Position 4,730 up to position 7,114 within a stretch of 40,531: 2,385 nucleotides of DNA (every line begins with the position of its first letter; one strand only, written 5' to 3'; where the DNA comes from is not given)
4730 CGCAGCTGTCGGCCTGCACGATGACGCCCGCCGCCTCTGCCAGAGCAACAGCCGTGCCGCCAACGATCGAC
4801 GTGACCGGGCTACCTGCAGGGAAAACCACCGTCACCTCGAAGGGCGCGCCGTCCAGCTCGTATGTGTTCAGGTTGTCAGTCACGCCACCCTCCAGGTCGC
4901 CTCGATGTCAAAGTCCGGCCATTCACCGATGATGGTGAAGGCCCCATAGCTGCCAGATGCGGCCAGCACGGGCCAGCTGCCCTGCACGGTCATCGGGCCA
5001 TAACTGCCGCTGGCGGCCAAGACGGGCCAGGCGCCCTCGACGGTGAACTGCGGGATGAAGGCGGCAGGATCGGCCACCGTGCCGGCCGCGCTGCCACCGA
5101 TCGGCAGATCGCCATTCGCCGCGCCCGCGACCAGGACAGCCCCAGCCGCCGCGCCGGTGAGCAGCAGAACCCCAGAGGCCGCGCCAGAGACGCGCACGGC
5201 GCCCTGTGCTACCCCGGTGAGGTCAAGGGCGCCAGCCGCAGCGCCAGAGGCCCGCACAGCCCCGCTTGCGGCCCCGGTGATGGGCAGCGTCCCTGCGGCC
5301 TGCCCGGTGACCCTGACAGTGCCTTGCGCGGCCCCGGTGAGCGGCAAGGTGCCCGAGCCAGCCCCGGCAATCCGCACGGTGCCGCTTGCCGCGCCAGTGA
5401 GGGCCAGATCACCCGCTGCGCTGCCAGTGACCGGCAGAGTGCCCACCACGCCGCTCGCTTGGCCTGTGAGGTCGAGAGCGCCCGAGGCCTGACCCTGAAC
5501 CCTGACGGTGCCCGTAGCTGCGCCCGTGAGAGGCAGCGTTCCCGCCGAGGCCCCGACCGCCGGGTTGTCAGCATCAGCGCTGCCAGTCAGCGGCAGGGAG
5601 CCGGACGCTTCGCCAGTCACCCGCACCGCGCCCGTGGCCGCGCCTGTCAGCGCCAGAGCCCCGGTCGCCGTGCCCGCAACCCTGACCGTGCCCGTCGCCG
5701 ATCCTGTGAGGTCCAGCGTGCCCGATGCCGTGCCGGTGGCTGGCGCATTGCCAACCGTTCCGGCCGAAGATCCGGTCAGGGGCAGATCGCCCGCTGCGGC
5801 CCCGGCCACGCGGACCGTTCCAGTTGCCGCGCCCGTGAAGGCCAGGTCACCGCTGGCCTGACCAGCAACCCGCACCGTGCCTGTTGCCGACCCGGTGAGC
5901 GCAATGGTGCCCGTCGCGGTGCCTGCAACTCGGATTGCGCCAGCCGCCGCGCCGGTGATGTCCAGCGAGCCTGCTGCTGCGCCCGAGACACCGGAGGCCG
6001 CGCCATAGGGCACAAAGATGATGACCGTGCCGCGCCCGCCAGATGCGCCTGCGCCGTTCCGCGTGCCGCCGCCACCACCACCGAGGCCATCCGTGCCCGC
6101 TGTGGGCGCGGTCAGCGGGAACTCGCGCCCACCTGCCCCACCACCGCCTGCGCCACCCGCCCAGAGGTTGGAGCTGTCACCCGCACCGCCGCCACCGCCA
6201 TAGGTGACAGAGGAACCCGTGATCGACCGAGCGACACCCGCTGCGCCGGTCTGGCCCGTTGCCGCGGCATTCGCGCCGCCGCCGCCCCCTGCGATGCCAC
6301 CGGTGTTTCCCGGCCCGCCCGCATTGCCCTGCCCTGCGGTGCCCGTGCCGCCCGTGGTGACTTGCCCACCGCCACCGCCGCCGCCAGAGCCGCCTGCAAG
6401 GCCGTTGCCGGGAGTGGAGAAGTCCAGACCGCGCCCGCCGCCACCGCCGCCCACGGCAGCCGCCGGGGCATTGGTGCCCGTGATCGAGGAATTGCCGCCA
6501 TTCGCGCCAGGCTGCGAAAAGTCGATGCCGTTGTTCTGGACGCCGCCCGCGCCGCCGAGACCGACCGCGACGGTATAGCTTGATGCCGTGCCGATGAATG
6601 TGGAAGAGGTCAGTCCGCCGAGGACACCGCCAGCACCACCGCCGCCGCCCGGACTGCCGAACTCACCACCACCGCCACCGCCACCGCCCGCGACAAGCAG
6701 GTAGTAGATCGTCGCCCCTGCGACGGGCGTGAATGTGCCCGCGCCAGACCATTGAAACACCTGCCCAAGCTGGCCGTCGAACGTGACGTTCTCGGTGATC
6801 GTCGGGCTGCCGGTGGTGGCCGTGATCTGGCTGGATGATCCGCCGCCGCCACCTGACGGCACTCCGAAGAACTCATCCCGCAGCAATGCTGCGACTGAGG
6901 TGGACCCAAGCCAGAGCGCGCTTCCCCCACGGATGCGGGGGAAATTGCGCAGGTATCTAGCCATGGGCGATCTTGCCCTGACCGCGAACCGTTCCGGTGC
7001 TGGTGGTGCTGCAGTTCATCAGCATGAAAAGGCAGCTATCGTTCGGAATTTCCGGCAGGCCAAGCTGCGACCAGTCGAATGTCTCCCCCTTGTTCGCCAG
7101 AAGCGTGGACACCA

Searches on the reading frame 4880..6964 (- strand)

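Call 52: search_protein_families(library=pfam, proteins=[window:4880-6964:-], max_evalue=0.001)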
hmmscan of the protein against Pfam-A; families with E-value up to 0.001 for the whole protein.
window:4880-6964:- (694 aa): 1 family
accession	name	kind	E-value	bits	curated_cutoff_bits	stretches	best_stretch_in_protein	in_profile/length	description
PF21722.4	Gly_rich_2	-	1.8e-13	51.5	24.3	1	75-316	5-223/226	Glycine-rich domain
